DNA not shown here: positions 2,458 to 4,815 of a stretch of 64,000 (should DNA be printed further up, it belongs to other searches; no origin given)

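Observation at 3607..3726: Rad50/SbcC-like coiled-coil apex carries a ~40-residue hydrophobic hairpin instead of a CxxC zinc hook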

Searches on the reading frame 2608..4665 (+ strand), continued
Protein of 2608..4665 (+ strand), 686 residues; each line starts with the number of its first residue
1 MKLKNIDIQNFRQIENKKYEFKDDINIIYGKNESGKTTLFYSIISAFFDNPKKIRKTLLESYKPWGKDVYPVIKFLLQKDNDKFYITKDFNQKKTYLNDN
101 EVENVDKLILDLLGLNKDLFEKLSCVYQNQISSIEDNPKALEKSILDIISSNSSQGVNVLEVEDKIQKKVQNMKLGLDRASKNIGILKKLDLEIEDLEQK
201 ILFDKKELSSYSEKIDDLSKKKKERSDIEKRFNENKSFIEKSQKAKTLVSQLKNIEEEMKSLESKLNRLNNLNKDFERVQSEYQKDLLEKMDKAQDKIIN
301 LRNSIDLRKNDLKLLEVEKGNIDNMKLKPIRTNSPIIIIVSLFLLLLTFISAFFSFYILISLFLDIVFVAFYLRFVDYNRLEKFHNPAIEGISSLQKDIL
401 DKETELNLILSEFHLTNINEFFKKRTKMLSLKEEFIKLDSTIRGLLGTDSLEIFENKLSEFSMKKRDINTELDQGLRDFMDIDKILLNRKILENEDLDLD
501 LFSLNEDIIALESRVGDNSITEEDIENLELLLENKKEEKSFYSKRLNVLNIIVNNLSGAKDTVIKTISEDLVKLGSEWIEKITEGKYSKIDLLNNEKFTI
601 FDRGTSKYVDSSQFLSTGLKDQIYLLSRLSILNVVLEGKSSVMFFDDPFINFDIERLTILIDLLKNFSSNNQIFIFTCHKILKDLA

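Call 15: find_related_loci(query=A1, collection=genome_contigs, flank=5000)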
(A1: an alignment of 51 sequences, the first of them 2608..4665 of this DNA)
Query A1 (686 aa) in genome_contigs; peptide patterns used: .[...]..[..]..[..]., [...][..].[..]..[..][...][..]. (x = any residue, [..] = any of these).
600 stretches matched a pattern (row limit reached: there are more); 341 encode a relative of the query (tblastn E <= 1e-3); the best 80 are kept; 80 distinct loci.
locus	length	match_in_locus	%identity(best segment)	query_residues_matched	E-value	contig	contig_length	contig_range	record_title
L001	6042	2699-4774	25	1-677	1e-45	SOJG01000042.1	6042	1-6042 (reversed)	MAG: Dehalococcoidia bacterium isolate E29_bin73 NODE_6266_length_6042_cov_48.515116, whole genome shotgun sequence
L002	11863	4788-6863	25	1-677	3e-38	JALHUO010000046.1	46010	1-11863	MAG: Dehalococcoidia bacterium isolate PFL52 seq_941069, whole genome shotgun sequence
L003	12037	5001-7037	20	16-677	6e-30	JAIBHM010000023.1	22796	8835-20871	MAG: Armatimonadota bacterium isolate CR_Sed_300A_bin.49 scaffold_174, whole genome shotgun sequence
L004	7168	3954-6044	21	1-686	1e-29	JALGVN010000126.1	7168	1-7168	MAG: bacterium isolate AB_69_Bin_103 AB_69_Bin_103_scaffold_21770, whole genome shotgun sequence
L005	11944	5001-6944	25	1-679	5e-28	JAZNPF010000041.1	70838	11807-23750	MAG: Clostridia bacterium isolate T1900044836_TS20190302.MAGScoT_cleanbin_000005 SGB_2919_k141_456074, whole genome shot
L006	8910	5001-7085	21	1-678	6e-24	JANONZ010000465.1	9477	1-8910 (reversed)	MAG: Thermomicrobiales bacterium isolate VAR_43_metabat_27 VAR_43_k141_3622866, whole genome shotgun sequence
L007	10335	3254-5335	21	3-678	2e-22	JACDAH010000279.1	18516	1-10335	MAG: Chloroflexota bacterium isolate MGR_bin251 SD2897-2912_k127_7196164, whole genome shotgun sequence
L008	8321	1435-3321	22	1-680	7e-20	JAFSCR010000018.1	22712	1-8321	MAG: Clostridia bacterium isolate RGIG3022 Goat_Rectum-3__c512031, whole genome shotgun sequence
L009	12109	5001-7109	21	1-686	9e-19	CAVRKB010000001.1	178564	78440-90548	MAG: uncultured Chloroflexia bacterium isolate MFD05567.bin.2.88 genome assembly, contig: contig_147380, whole genome sh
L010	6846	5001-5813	23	417-686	2e-18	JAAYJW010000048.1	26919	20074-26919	MAG: candidate division WS1 bacterium isolate AS10tlH2TH_342 21857_AS10, whole genome shotgun sequence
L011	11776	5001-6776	22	1-680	4e-18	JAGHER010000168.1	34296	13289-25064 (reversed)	MAG: Lachnospiraceae bacterium isolate MAG.129 k127_687744, whole genome shotgun sequence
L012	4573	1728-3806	19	1-677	3e-18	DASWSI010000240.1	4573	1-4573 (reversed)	MAG TPA_asm: Candidatus Limnocylindrales bacterium isolate SMAG_U3545 k141_3686782, whole genome shotgun sequence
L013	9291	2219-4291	30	1-678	9e-18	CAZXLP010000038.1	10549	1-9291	MAG TPA_asm: uncultured Anaerolineaceae bacterium isolate SRP136066_co1_296 genome assembly, contig: NODE_8332_length_10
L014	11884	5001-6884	24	1-678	1e-17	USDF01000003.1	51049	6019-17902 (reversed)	uncultured Clostridium sp. isolate UMGS1612 genome assembly, contig: NODE_178_length_51049_cov_4.599522, whole genome sh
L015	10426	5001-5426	28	543-685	3e-17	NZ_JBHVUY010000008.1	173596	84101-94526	Paenibacillus sp. NPDC058174 NPDC058174_T31_E4.ctg-0008, whole genome shotgun sequence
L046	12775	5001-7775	26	1-678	5e-12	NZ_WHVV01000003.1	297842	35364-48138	Sporosarcina cascadiensis strain A4 NODE_3_length_297842_cov_73.901909, whole genome shotgun sequence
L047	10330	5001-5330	38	1-107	1e-11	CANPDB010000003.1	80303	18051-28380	MAG TPA_asm: uncultured Clostridium sp. isolate SRR15730524_bin.83_metawrap_v1.3_MAG genome assembly, contig: NODE.404_l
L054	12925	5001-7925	36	3-682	7e-12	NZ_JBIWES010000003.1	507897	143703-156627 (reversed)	Peribacillus sp. NPDC096622 NPDC096622_227_H2.ctg-0003, whole genome shotgun sequence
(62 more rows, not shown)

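Call 19: list_cluster_members(proteins=[P0001, P0002, P0004, P0005, P0007, P0011])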
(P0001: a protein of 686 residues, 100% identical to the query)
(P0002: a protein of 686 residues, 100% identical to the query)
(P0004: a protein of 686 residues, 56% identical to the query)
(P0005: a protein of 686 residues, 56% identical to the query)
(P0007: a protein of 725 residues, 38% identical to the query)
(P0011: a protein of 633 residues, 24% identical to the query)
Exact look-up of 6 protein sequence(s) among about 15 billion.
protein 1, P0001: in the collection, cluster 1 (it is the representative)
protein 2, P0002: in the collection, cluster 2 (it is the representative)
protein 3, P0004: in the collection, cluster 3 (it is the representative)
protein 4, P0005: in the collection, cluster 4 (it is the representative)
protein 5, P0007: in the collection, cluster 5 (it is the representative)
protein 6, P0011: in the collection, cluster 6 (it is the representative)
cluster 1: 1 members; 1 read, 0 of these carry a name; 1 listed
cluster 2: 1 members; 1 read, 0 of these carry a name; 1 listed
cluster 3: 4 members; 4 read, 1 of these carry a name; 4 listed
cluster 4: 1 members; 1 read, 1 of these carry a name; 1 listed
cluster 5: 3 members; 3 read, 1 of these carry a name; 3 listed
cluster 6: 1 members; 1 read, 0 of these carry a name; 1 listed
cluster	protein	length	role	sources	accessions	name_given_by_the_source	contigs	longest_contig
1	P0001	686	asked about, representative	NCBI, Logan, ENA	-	-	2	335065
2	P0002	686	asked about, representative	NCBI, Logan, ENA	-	-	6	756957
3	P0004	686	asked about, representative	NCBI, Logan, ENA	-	-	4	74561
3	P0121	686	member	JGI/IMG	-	uncharacterized protein YhaN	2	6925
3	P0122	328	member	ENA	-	-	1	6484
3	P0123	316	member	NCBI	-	-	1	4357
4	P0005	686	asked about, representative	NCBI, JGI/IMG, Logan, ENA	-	uncharacterized protein YhaN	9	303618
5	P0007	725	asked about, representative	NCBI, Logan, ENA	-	-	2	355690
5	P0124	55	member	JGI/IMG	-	UDPglucose 6-dehydrogenase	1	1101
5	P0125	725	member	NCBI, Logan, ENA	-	-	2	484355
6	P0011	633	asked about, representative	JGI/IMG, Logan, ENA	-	-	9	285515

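Call 21: find_encoding_contigs(protein=P0002, flank=6000, max_places=4)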
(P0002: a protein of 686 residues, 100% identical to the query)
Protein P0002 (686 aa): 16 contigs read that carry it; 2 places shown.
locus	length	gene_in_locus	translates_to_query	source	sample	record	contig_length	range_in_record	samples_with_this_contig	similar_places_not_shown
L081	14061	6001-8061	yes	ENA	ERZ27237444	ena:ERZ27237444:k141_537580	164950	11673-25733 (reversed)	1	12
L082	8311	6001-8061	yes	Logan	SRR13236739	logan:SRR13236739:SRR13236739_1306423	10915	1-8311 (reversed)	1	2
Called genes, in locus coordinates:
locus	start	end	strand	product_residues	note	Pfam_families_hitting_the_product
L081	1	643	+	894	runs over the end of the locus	PF00580:UvrD-helicase, PF01443:Viral_helicase1 (faint), PF13086:AAA_11, PF13087:AAA_12 (faint), PF13245:AAA_19, PF13361:UvrD_C, PF12705:PDDEXK_1, PF01930:Cas_Cas4 (weak), +1 more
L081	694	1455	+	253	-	PF18895:T4SS_pilin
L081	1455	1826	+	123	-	PF18895:T4SS_pilin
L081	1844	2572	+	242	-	-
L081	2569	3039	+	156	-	PF18895:T4SS_pilin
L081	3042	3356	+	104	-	PF18895:T4SS_pilin (weak)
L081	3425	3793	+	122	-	PF18895:T4SS_pilin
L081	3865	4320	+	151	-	PF18895:T4SS_pilin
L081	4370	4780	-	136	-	PF27746:Small_heat_shock_put (weak), PF00011:HSP20, PF17886:ArsA_HSP20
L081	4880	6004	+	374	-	PF00149:Metallophos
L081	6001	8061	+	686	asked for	PF02463:SMC_N (weak), PF13476:AAA_23, PF13514:AAA_27 (weak), PF13304:AAA_21 (faint)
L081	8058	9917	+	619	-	PF08486:SpoIID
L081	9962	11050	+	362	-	-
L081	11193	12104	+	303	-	-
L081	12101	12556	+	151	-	PF01668:SmpB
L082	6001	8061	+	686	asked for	PF02463:SMC_N (weak), PF13476:AAA_23, PF13514:AAA_27 (weak), PF13304:AAA_21 (faint)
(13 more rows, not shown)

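Call 22: predict_structure(alignment_id=A1)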
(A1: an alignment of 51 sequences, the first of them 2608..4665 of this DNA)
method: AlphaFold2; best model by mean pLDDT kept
length: 686 residues; sequences in the alignment: 51
mean_pLDDT: 79.4   pTM: 0.47
mean pLDDT of the five models: 79.4, 78.5, 76.5, 76.4, 75.5
residues with pLDDT >= 90: 112; 70-90: 448; 50-70: 95; < 50: 31
segments of 3 or more residues with pLDDT < 50: 132-135, 137-140, 150-157, 376-381
pLDDT, mean of each block of 10 residues (from residue 1): 94 92 91 88 92 88 89 93 93 93 86 79 77 49 54 49 81 71 73 90 86 84 88 88 84 81 80 79 79 83 83 77 55 54 67 63 69 51 58 82 85 83 84 83 75 78 82 78 83 89 88 77 88 92 91 83 71 79 81 65 83 73 77 75 84 81 87 90 83
secondary structure, 60 per line:
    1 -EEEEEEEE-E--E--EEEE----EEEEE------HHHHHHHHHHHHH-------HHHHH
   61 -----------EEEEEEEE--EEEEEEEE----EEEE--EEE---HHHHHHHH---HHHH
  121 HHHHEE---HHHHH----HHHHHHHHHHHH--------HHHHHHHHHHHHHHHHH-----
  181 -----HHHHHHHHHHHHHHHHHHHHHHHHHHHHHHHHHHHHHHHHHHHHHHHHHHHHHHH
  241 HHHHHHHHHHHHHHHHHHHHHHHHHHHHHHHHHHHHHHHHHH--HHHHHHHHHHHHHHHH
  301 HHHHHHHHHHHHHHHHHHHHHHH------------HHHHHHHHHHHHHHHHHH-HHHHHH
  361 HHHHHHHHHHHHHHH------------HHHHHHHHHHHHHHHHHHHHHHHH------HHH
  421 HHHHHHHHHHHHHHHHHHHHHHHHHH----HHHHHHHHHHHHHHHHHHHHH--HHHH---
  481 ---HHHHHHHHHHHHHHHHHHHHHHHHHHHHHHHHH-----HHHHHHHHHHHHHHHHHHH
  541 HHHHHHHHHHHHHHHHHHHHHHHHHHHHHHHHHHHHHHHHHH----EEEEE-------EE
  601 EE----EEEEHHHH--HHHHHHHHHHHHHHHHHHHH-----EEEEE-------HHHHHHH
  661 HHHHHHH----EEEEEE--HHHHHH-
elements in order (helices of 4 or more, strands of 3 or more residues): E2-9 E17-20 E25-29 H36-48 H56-60 E72-79 E82-89 E94-97 E100-102 H106-113 H117-124 H130-134 H139-150 H159-175 H186-282 H285-323 H336-353 H355-375 H388-411 H418-446 H451-471 H474-477 H484-516 H522-582 E587-591 E599-602 E607-610 H611-614 H617-636 E642-646 H654-667 E672-677 H680-685

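Call 26: fold_search(model_id=the predicted structure, library=pdb)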
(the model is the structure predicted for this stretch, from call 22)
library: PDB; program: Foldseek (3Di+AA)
matches with E <= 10: 1009; with E <= 0.001: 181
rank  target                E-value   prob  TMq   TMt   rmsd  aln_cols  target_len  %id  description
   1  7zr1_D                4.1e-15  1.00  0.34  0.30  30.1       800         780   14  Chaetomium thermophilum Mre11-Rad50-Nbs1 complex bound to ATPyS (composite structure) (released 2023-01-11)
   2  7zr1_C                8.0e-15  1.00  0.36  0.32  30.9       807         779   14  Chaetomium thermophilum Mre11-Rad50-Nbs1 complex bound to ATPyS (composite structure) (released 2023-01-11)
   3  7w1m_B                4.6e-12  1.00  0.34  0.42  34.5       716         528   14  Cryo-EM structure of human cohesin-CTCF-DNA complex (released 2023-05-31)
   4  6wg3_B                7.3e-12  1.00  0.36  0.35  41.6       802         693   14  Cryo-EM structure of human Cohesin-NIPBL-DNA complex (released 2020-05-20)
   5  7yqh_B                9.0e-12  1.00  0.31  0.21  51.7      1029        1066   13  Cryo-EM structure of 8-subunit Smc5/6 (released 2024-01-31)
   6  6yvu_B                1.3e-11  1.00  0.27  0.17  65.6      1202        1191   11  Condensin complex from S.cerevisiae ATP-free apo non-engaged state (released 2020-07-15)
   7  8i4x_B                4.7e-11  1.00  0.32  0.22  49.5      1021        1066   12  Cryo-EM structure of 5-subunit Smc5/6 (released 2024-06-26)
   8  7qcd_A                6.4e-11  1.00  0.25  0.17  53.0      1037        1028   12  CryoEM structure of the Smc5/6-holocomplex (composite structure) (released 2022-09-21)
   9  6wge_B                1.9e-10  1.00  0.33  0.44  36.4       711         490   13  Cryo-EM structure of human Cohesin-NIPBL-DNA complex without STAG1 (released 2020-05-20)
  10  5dny_D                2.6e-10  1.00  0.32  0.57  51.3       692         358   11  Structure of the ATPrS-Mre11/Rad50-DNA complex (released 2016-02-24)
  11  8i13_B                2.7e-10  1.00  0.27  0.19  44.9      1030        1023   13  Cryo-EM structure of 6-subunit Smc5/6 (released 2024-06-26)
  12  8i4x_A                3.5e-10  1.00  0.29  0.19  48.3      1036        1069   13  Cryo-EM structure of 5-subunit Smc5/6 (released 2024-06-26)
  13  9uxh_F                3.7e-10  1.00  0.31  0.32  57.7       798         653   13  type II Lamassu, LmuACB with DNA (released 2026-03-25)
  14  9hqx_B                6.5e-10  1.00  0.27  0.29  58.0       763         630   12  Salmonella enterica Lamassu LmuACB bound to DNA duplex (released 2025-10-01)
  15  7yqh_A                6.5e-10  1.00  0.29  0.20  45.1      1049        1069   11  Cryo-EM structure of 8-subunit Smc5/6 (released 2024-01-31)
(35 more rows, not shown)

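Call 36: search_protein_families(library=pfam, proteins=[L054:4995-8012:+, L054:3648-4970:+, L054:8770-9591:+, L054:9587-10282:+, L054:10446-11399:+, L046:5001-7853:+], max_evalue=0.001)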
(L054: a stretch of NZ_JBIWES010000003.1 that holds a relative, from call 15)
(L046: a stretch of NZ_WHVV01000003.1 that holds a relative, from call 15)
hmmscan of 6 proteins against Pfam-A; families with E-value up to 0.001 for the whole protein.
L054:4995-8012:+ (1006 aa): 3 families
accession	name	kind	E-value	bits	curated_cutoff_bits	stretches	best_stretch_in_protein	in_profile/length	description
PF13514.12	AAA_27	-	7.4e-23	81.7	22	1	1-204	1-203/206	AAA domain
PF13476.12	AAA_23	-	4.2e-14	54.1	27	1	6-235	2-200/201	AAA domain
PF02463.25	SMC_N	-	1.9e-07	31.2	40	1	352-984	135-208/220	RecF/RecN/SMC N terminal domain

L054:3648-4970:+ (441 aa): 2 families
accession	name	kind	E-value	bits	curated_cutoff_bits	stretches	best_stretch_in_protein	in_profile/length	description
PF00149.33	Metallophos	-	4.4e-16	60.3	21.5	1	43-239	2-190/191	Calcineurin-like phosphoesterase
PF12850.12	Metallophos_2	-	7.4e-09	36.2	27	1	79-272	17-150/154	Calcineurin-like phosphoesterase superfamily domain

L054:8770-9591:+ (274 aa): 9 families
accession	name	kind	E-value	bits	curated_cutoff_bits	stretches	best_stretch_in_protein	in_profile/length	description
PF00005.33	ABC_tran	-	6.6e-34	117.9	25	1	21-169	2-137/137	ABC transporter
PF13304.12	AAA_21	-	3.9e-10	40.7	27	1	32-57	1-29/304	AAA domain, putative AbiEii toxin, Type IV TA system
PF13175.12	AAA_15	-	9.1e-07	29.2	32.1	1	24-82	18-79/374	AAA ATPase domain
PF02463.25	SMC_N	-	4.6e-06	26.7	40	1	29-187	23-187/220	RecF/RecN/SMC N terminal domain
PF13555.12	AAA_29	-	4e-05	23.7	27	1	24-58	16-50/61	P-loop containing region of AAA domain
PF13476.12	AAA_23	-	0.00013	23.1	27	1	23-58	13-47/201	AAA domain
PF13401.12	AAA_22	-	0.0003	21.5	27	0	31-134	6-72/130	AAA domain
PF09818.15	ABC_ATPase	-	0.00034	20.2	23.2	0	26-51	76-100/283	P-loop domain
PF13191.12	AAA_16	-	0.00041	21.3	32.6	1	31-141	25-108/167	AAA ATPase domain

L054:9587-10282:+ (232 aa): 1 family
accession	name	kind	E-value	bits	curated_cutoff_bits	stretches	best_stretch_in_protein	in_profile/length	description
PF11575.13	FhuF_C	-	8.2e-07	29.2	20.5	1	209-228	1-20/21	FhuF 2Fe-2S C-terminal domain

L054:10446-11399:+ (318 aa): 2 families
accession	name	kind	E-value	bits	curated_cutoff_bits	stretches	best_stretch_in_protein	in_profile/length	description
PF01966.28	HD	-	1.5e-11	45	22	1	167-284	2-115/116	HD domain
PF01336.31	tRNA_anti-codon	-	3.6e-09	36.9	27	1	31-95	11-74/75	OB-fold nucleic acid binding domain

L046:5001-7853:+ (951 aa): 5 families
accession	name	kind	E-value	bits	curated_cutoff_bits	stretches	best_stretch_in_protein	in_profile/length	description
PF13514.12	AAA_27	-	2e-27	96.6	22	1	1-201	1-200/206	AAA domain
PF13476.12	AAA_23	-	2e-14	55.2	27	1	5-256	1-198/201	AAA domain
PF02463.25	SMC_N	-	1.3e-12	48.1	40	2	371-929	57-201/220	RecF/RecN/SMC N terminal domain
PF13175.12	AAA_15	-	2.1e-06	28.1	32.1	1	1-407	1-266/374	AAA ATPase domain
PF13558.12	SbcC_Walker_B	-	0.00073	20.2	27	0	858-912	29-89/90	SbcC/RAD50-like, Walker B motif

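Call 39: find_encoding_contigs(protein=P0007, flank=6000, max_places=2)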
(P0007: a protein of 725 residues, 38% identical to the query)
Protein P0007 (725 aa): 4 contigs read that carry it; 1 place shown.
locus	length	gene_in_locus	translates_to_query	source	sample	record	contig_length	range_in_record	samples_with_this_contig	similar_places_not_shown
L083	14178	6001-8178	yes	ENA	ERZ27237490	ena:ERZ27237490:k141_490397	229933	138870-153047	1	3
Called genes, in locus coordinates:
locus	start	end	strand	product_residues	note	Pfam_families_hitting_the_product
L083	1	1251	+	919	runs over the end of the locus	PF00580:UvrD-helicase, PF13245:AAA_19, PF13604:AAA_30 (faint), PF13538:UvrD_C_2 (faint), PF13361:UvrD_C, PF12705:PDDEXK_1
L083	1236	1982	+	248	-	PF18895:T4SS_pilin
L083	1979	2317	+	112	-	PF18895:T4SS_pilin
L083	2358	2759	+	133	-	PF18895:T4SS_pilin (weak)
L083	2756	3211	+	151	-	PF18895:T4SS_pilin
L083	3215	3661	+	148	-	PF18895:T4SS_pilin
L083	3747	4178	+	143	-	PF04956:TrbC (weak), PF18895:T4SS_pilin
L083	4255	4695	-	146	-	PF00011:HSP20, PF17886:ArsA_HSP20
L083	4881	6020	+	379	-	PF00149:Metallophos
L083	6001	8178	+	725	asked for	PF13175:AAA_15, PF13476:AAA_23, PF13514:AAA_27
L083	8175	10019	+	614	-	PF08486:SpoIID (weak)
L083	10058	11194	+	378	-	-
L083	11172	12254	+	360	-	-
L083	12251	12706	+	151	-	PF01668:SmpB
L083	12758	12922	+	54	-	-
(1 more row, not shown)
